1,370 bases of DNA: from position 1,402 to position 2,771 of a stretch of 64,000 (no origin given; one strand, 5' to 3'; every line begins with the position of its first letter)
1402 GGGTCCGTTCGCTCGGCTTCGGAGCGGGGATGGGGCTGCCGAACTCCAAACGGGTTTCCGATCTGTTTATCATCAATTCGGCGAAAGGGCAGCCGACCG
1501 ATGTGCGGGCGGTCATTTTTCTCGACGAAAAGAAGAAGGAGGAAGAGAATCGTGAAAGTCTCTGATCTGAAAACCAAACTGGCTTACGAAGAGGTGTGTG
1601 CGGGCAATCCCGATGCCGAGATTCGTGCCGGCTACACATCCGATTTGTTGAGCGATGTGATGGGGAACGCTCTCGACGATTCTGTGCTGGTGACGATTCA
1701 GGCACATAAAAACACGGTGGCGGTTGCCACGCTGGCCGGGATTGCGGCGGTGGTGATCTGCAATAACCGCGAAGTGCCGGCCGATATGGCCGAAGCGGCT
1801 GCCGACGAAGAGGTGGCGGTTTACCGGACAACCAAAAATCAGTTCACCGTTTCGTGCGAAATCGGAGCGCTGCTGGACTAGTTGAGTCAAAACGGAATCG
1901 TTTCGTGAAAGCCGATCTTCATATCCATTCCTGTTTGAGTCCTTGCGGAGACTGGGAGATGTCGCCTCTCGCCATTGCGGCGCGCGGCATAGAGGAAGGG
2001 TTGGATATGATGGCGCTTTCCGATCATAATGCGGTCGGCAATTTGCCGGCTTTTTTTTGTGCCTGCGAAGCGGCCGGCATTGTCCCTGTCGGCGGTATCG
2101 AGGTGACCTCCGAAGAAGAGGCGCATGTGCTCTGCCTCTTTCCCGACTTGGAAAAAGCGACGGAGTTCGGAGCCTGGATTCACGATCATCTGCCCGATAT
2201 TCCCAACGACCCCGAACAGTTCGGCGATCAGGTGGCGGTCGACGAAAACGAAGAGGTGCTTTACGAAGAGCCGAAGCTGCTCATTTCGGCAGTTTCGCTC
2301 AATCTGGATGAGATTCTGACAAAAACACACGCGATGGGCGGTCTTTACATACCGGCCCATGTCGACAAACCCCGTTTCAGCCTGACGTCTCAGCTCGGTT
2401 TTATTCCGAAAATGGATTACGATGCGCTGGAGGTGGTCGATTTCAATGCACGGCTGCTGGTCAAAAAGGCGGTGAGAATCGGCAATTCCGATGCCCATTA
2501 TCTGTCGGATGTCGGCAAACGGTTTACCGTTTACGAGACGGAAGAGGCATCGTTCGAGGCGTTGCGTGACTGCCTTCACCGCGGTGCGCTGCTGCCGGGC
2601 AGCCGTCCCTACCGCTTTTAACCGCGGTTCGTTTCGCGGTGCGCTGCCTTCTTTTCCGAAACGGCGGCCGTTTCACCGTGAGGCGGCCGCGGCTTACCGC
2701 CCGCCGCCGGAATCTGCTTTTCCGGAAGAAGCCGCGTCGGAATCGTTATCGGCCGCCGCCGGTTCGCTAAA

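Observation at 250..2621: Overlapping four-gene CBS/GHKL-kinase + two DRTGG + PHP-phosphoesterase module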

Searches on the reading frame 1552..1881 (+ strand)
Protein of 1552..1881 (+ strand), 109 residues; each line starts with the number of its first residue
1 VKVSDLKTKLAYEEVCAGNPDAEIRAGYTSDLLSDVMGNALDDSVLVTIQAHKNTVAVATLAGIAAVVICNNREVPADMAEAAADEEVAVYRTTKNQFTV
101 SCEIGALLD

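Call 3: search_protein_families(library=pfam, proteins=[window:1552-1881:+], max_evalue=0.01)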
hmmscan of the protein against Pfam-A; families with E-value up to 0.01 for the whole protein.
window:1552-1881:+ (109 aa): 2 families
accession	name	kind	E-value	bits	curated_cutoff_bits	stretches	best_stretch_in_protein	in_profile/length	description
PF07085.17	DRTGG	-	0.0002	21.6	25.2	1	43-104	40-102/105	DRTGG domain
PF02603.21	Hpr_kinase_N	-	0.00064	20.2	24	1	62-104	79-121/125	HPr Serine kinase N terminus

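Call 4: search_protein_families(library=ncbifam, proteins=[window:1552-1881:+], max_evalue=0.01)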
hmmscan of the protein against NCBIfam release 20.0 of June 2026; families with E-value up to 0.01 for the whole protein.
window:1552-1881:+ (109 aa): 3 families
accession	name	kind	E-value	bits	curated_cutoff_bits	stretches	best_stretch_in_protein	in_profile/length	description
NF011443.0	PRK14869.1-5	equivalog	0.00063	18.3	335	1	33-101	172-240/546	putative manganese-dependent inorganic diphosphatase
NF011440.0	PRK14869.1-2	equivalog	0.0034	16.1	746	1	37-102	170-235/541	putative manganese-dependent inorganic diphosphatase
TIGR00679.1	hpr-ser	equivalog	0.0057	15.9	240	1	57-108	73-124/300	HPr(Ser) kinase/phosphatase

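Call 47: search_solved_structures(query=A3, max_evalue=10, show_alignments=3)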
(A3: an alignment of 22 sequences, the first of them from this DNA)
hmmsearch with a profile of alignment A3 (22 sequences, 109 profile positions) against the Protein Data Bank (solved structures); distinct sequences matched with E-value up to 10: 4.
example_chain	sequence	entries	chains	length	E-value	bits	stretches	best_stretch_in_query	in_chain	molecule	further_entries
3l2b_A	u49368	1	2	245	0.0059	19.6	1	65-105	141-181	Probable manganase-dependent inorganic pyrophosphatase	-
3l31_A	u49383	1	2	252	0.0062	19.6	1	65-105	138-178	Probable manganase-dependent inorganic pyrophosphatase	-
1ko7_A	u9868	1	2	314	0.012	18.7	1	64-106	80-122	Hpr kinase/phosphatase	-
2ioj_A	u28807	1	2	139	0.058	16.5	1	61-107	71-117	Hypothetical protein AF_1212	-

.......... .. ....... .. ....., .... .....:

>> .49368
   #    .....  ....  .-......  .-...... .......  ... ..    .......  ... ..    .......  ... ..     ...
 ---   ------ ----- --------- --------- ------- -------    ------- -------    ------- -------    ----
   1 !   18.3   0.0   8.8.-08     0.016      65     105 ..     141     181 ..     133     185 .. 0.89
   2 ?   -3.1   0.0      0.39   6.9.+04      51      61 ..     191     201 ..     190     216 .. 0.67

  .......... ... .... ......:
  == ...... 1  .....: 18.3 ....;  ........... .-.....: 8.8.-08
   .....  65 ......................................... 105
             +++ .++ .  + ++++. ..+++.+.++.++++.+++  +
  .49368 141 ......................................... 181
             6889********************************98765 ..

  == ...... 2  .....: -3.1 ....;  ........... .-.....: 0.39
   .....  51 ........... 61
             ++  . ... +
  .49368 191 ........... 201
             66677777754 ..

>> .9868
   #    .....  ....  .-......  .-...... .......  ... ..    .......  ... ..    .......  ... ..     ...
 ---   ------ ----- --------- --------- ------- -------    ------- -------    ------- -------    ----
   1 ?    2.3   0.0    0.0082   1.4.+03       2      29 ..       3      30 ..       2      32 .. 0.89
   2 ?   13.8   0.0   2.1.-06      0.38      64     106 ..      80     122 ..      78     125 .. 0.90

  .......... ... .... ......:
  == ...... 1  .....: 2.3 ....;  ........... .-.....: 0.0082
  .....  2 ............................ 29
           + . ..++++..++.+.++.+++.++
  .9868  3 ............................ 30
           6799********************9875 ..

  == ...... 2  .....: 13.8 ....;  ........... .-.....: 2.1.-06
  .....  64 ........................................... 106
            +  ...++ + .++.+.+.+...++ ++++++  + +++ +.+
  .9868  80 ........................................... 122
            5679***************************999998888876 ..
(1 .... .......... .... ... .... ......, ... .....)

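Call 51: find_homologous_proteins(query=window:1552-1881:+, max_evalue=0.001)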
Query window:1552-1881:+ (109 aa): 2293 proteins with E <= 0.001 among 2317 candidates; the best 120 are listed.
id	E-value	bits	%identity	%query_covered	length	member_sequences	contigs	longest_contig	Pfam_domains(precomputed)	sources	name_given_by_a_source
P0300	7.6e-60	217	96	100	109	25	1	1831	-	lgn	-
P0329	6.0e-54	198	87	100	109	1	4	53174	PF07085.18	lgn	-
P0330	1.9e-52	193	86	100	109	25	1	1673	-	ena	-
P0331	1.1e-47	178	81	100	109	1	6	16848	-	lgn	-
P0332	9.0e-47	175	80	100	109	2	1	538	-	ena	-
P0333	1.0e-38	149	75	95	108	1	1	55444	-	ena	-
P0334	1.1e-38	149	84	80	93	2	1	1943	-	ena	-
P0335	7.7e-37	143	70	99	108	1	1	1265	PF07085.18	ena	-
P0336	9.4e-37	143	69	99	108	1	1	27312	PF07085.18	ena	-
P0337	1.6e-36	142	69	99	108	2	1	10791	PF02603.22,PF07085.18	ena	-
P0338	1.6e-36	142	70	99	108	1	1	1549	PF07085.18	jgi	jgi:DRTGG domain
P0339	1.8e-36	142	68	99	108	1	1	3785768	PF07085.18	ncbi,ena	-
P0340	3.4e-36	141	68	99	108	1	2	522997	PF07085.18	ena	-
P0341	3.5e-36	141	68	99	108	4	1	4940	PF07085.18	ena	-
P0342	6.0e-36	140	64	100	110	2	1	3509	-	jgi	jgi:hypothetical protein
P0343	6.1e-36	140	69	99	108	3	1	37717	PF07085.18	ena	-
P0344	6.1e-36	140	69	99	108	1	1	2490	PF07085.18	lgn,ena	-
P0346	9.5e-36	140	69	99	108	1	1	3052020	PF07085.18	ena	-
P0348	3.1e-35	138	66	95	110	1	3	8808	PF07085.18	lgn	-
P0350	8.6e-35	137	60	99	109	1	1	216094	PF07085.18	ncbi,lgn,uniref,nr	ncbi:DRTGG domain-containing protein [Spirochaeta cellobiosiphila]|uniref:DRTGG domain-containing pr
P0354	3.2e-34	135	66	99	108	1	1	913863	PF07085.18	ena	-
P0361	1.0e-33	133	61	99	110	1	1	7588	PF07085.18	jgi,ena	-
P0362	1.0e-33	133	66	95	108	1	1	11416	PF07085.18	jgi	jgi:hypothetical protein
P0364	1.9e-33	133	62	99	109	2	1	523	PF07085.18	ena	-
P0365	2.1e-33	132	64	99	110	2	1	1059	PF07085.18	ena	-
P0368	2.4e-33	132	61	99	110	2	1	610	PF07085.18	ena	-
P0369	2.6e-33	132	62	99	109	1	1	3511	PF07085.18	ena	-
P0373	4.7e-33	131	62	99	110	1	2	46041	PF02603.22,PF07085.18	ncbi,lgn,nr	ncbi:MAG: DRTGG domain-containing protein [Spirochaetales bacterium]|nr:DRTGG domain-containing prot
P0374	4.8e-33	131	62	99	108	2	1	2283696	PF07085.18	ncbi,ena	-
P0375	5.0e-33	131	64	95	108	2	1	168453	PF07085.18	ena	-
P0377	6.4e-33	131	64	99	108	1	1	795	PF07085.18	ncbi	-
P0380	8.7e-33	130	62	99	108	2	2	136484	PF07085.18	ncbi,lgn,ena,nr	ncbi:MAG: DRTGG domain-containing protein [Spirochaetales bacterium]|nr:DRTGG domain-containing prot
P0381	9.9e-33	130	61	100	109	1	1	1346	PF02603.22,PF07085.18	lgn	-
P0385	1.7e-32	129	62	99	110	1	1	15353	PF02603.22,PF07085.18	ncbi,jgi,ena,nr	ncbi:MAG: iron-sulfur binding hydrogenase [Spirochaetales bacterium]|nr:iron-sulfur binding hydrogen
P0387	2.0e-32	129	59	99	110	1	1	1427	PF07085.18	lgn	-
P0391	3.3e-32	129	59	99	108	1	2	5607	PF07085.18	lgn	-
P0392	3.7e-32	128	58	99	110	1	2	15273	PF07085.18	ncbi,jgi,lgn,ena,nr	ncbi:MAG: DRTGG domain-containing protein [Spirochaetaceae bacterium]|nr:DRTGG domain-containing pro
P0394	4.7e-32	128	61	99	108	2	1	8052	PF07085.18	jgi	jgi:hypothetical protein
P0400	8.3e-32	127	65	95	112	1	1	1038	PF07085.18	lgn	-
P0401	8.7e-32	127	57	99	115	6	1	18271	PF07085.18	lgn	-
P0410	1.2e-31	127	61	99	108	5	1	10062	PF07085.18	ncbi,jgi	-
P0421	2.9e-31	126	60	99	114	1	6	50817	PF07085.18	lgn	-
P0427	3.7e-31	125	59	99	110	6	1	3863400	PF07085.18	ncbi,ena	-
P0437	1.1e-30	124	63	95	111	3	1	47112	PF07085.18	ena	-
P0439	1.5e-30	123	60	99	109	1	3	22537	PF02603.22,PF07085.18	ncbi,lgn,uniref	ncbi:DRTGG domain-containing protein [Pontiella sp.]|uniref:DRTGG domain-containing protein n=1 Tax=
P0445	2.8e-30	122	61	95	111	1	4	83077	PF07085.18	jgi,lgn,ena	-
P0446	2.9e-30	122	57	99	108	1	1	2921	PF07085.18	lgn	-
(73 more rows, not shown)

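Call 60: predict_structure(alignment_id=A4)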
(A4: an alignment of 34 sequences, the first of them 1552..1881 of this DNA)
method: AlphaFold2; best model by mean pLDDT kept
length: 109 residues; sequences in the alignment: 34
mean_pLDDT: 97.7   pTM: 0.90
mean pLDDT of the five models: 97.7, 97.5, 96.9, 96.9, 96.4
residues with pLDDT >= 90: 108; 70-90: 1; 50-70: 0; < 50: 0
segments of 3 or more residues with pLDDT < 50: none
pLDDT, mean of each block of 10 residues (from residue 1): 98 97 98 97 98 98 98 98 98 99 96
secondary structure, 60 per line:
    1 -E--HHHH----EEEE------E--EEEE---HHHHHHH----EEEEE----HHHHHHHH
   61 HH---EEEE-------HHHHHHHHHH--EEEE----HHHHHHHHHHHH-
elements in order: H5-8 E13-16 E26-29 H33-39 E44-48 H53-62 E66-69 H77-86 E89-92 H97-108
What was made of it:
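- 1552..1881 (+): g3, DRTGG-fold small protein of the downstream type (D2), 109 aa, GTG start. It is the most conserved protein of the module. Model pLDDT 97.7 (call 60).
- On DRTGG domain (PF07085): g3 model pLDDT 97.7 (call 60).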

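Call 65: fold_search(model_id=the predicted structure, library=pdb)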
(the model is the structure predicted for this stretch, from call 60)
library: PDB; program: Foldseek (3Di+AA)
matches with E <= 10: 733; with E <= 0.001: 6
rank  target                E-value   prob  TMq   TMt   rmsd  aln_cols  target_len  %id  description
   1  2ioj_A                2.4e-05  1.00  0.84  0.77   2.1       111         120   12  Crystal structure of protein AF1212 from Archaeoglobus fulgidus, Pfam DRTGG (released 2006-10-31)
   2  1ko7_A                2.6e-04  1.00  0.73  0.31   4.2       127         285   11  X-ray structure of the HPr kinase/phosphatase from Staphylococcus xylosus at 1.95 A resolution (released 2002-04-03)
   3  3l2b_B                3.1e-04  1.00  0.72  0.37   3.1       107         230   10  Crystal structure of the CBS and DRTGG domains of the regulatory region of Clostridium perfringens pyrophosphatase com (released 2010-04-21)
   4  3l2b_A                4.3e-04  1.00  0.74  0.37   2.4       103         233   10  Crystal structure of the CBS and DRTGG domains of the regulatory region of Clostridium perfringens pyrophosphatase com (released 2010-04-21)
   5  3l31_A                9.2e-04  1.00  0.74  0.37   2.4       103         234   10  Crystal structure of the CBS and DRTGG domains of the regulatory region of Clostridium perfringens pyrophosphatase com (released 2010-04-21)
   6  3l31_B                9.8e-04  1.00  0.74  0.38   2.4       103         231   10  Crystal structure of the CBS and DRTGG domains of the regulatory region of Clostridium perfringens pyrophosphatase com (released 2010-04-21)
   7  6vr8                  1.4e-03  1.00  0.63  0.16   2.5        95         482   17  Structure of a pseudomurein peptide ligase type E from Methanothermus fervidus (released 2021-08-11)
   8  7ufp                  5.9e-03  1.00  0.63  0.17   2.6        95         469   17  Structure of a pseudomurein peptide ligase type E from Methanothermus fervidus (released 2022-10-12)
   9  8hmo_A                8.6e-03  0.96  0.45  0.26   7.6       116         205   11  Crystal Structure of metal-dependent hydrolase complexed with manganese from Bacillus smithii (released 2023-12-06)
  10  4ihg_B                9.8e-03  1.00  0.58  0.22   3.5       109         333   19  Chasing Acyl Carrier Protein Through a Catalytic Cycle of Lipid A Production (released 2013-11-13)
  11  1knx_B                1.3e-02  1.00  0.68  0.28   4.4       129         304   11  HPr kinase/phosphatase from Mycoplasma pneumoniae (released 2002-12-31)
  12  6p83_C                1.6e-02  1.00  0.59  0.22   3.4       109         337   19  E.coli LpxD in complex with compound 1o (released 2019-08-28)
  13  6p83_B                2.0e-02  0.99  0.55  0.21   4.1       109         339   17  E.coli LpxD in complex with compound 1o (released 2019-08-28)
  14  8acg_A                2.0e-02  0.96  0.46  0.13   7.7        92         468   21  Structure of Pseudomonas aeruginosa aminopeptidase, PaAP_T E340A mutant (released 2023-07-12)
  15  8ac7_A                2.2e-02  0.84  0.42  0.11  10.9       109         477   15  Structure of Pseudomonas aeruginosa aminopeptidase, PaAP (released 2023-07-12)
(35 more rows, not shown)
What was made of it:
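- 1552..1881 (+): Foldseek top hit 2IOJ, TM 0.84 (call 65).
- Checked: The AlphaFold model of g3 (pLDDT 97.7, call 60) matches 2IOJ ('Pfam DRTGG') best, with TM 0.84 and rmsd 2.1 A (call 65).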

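Call 74: search_protein_families(library=pfam, alignment_id=A3, max_evalue=0.01)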
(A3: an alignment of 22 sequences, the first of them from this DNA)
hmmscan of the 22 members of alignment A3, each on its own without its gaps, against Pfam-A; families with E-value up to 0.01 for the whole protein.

A. member 1, seq(109 aa): 2 families
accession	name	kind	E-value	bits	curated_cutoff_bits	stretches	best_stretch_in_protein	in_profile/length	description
PF07085.17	DRTGG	-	0.0002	21.6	25.2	1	43-104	40-102/105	DRTGG domain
PF02603.21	Hpr_kinase_N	-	0.00064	20.2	24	1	62-104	79-121/125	HPr Serine kinase N terminus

B. families by the number of members that match (of 22 scanned): 4 families
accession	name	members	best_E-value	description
PF07085.17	DRTGG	20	8.9e-08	DRTGG domain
PF02603.21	Hpr_kinase_N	16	5.2e-05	HPr Serine kinase N terminus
PF07905.16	PucR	2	0.00019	Purine catabolism regulatory protein-like family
PF13407.12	Peripla_BP_4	1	0.0085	Periplasmic binding protein domain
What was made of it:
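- On DRTGG domain (PF07085): 20 of 22 family members do match at E <= 0.01 (call 74).
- Closest known: HPr kinase/phosphorylase N-terminal domain. Same: The fold and profile are similar: 1KO7 and 1KNX are among the top structural matches, and Pfam Hpr_kinase_N hits 16 of 22 g3-type proteins (calls 65, 74).
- Checked: 20 of 22 g3-type proteins hit Pfam DRTGG at E <= 0.01 (call 74).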

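Call 82: search_protein_families(library=padloc, proteins=[window:1552-1881:+], max_evalue=0.01)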
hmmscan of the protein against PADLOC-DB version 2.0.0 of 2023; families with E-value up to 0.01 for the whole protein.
window:1552-1881:+ (109 aa): 0 families

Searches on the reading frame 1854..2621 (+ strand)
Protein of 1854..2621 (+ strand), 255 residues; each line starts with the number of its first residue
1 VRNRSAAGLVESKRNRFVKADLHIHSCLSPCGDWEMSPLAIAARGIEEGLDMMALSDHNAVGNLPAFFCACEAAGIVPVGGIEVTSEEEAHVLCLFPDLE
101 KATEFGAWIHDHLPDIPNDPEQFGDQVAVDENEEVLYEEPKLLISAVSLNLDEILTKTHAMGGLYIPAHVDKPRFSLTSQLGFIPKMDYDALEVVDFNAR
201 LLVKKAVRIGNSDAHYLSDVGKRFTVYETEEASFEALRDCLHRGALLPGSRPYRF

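Call 3: search_protein_families(library=pfam, proteins=[window:1854-2621:+], max_evalue=0.01)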
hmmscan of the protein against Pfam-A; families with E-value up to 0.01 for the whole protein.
window:1854-2621:+ (255 aa): 2 families
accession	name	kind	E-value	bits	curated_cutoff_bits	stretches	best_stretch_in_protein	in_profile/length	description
PF02811.25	PHP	-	1.5e-09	38.8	26.4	1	21-111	1-94/164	PHP domain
PF13263.12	PHP_C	-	5.8e-06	26.2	21.3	1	209-245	19-55/56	PHP-associated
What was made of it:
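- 1905..2621 (+): g4, PHP-family metal-dependent phosphoesterase, 238 aa. An alternative GTG start at 1854 would give 255 aa. Pfam PHP and PHP_C (call 3).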

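Call 4: search_protein_families(library=ncbifam, proteins=[window:1854-2621:+], max_evalue=0.01)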
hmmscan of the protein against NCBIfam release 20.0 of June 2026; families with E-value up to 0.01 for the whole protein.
window:1854-2621:+ (255 aa): 6 families
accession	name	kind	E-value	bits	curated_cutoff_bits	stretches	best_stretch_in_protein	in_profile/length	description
NF045780.1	TrlF_fam_ATP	equivalog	6.8e-11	41.6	350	1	15-240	3-262/944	TrlF family AAA-like ATPase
NF038032.1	CehA_McbA_metalo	domain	3.5e-10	39.8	80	1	17-96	2-78/315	CehA/McbA family metallohydrolase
NF041577.1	nside_bi_sphtase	equivalog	8.2e-08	31.7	400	1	19-89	3-70/276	3',5'-nucleoside bisphosphate phosphatase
NF047791.1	RNaseRnm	equivalog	0.00012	21.4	375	1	20-92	3-77/275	RNase RNM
NF045781.1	Spaf1101_AAA_ATP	equivalog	0.00069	18.2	475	0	41-242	97-297/836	Spaf_1101 family AAA-like ATPase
NF042955.1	Ppl_antiphage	equivalog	0.00078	17.5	1000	1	148-241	129-232/882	anti-phage protein Ppl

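Call 20: search_solved_structures(query=window:1854-2621:+, max_evalue=0.01, show_alignments=2)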
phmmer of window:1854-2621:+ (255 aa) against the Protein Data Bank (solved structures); distinct sequences matched with E-value up to 0.01: 0.

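Call 73: search_solved_structures(query=A6, max_evalue=1, show_alignments=1)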
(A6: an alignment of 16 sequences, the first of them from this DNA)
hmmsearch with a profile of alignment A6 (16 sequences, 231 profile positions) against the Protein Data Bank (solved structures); distinct sequences matched with E-value up to 1: 16.
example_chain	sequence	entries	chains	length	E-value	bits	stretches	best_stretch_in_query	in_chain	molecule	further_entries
5zb8_A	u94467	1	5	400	1.4e-13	53.9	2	3-99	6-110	PfuEndoQ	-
7k31_A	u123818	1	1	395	2.2e-12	50.1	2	3-99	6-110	Endonuclease Q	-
7k30_A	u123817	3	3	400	2.3e-12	50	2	3-99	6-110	Endonuclease Q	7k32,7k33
9etk_A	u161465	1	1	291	4.2e-12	49.2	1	2-122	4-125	Metal-dependent phosphoesterases (PHP family)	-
3e0f_A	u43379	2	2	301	7.3e-11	45.1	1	3-91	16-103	Putative Metal-dependent Phosphoesterase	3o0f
7ug9_A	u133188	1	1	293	9.1e-11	44.8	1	2-96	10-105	5'-3' exoribonuclease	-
2anu_A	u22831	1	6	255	1.9e-10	43.8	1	131-230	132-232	hypothetical protein TM0559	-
2yb1_A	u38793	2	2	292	3.4e-08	36.4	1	2-77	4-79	AMIDOHYDROLASE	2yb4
9qpc_A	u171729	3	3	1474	2.5e-05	27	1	2-71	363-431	DNA polymerase III PolC-type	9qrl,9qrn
3f2b_A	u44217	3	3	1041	5e-05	26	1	2-67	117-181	DNA-directed DNA polymerase III alpha chain | GEOBACILLUS KAUSTOPHILUS DNA POLC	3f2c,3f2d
9b99_A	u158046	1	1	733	0.017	17.8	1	96-154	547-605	Labda-7,13E-dienyl diphosphate synthase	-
3e38_A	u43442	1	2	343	0.029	16.9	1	2-43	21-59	two-domain protein containing predicted PHP-like metal-dependent phosphoesterase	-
1m65_A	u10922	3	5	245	0.092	15.3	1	2-40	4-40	Hypothetical protein ycdX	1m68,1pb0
2yxo_A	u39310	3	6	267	0.12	15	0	2-41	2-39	Histidinol phosphatase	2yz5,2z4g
6cv0_A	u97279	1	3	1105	0.14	14.8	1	105-193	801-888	Spike glycoprotein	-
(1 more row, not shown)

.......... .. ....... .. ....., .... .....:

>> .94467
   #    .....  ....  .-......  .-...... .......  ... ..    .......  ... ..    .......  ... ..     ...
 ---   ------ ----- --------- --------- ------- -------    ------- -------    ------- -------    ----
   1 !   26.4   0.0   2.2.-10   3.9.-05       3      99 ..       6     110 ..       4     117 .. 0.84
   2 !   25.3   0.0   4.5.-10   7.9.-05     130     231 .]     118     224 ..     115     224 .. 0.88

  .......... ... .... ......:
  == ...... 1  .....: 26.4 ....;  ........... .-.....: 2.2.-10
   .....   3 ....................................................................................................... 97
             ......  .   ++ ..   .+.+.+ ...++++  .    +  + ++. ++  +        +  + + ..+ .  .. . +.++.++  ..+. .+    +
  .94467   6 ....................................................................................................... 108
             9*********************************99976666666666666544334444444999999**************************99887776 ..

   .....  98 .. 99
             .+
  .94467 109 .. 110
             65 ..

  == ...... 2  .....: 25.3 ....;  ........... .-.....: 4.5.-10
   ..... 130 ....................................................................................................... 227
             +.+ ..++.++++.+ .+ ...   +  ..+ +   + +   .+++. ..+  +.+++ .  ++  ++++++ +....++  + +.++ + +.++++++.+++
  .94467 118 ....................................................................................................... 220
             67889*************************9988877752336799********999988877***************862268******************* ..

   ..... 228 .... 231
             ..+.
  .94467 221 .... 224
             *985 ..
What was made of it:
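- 1905..2621 (+): PDB relatives are EndoQ, RNase AM and pAp phosphatase (call 73).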

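Call 82: search_protein_families(library=padloc, proteins=[window:1905-2621:+], max_evalue=0.01)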
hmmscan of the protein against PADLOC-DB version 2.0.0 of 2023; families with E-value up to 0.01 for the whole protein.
window:1905-2621:+ (238 aa): 0 families
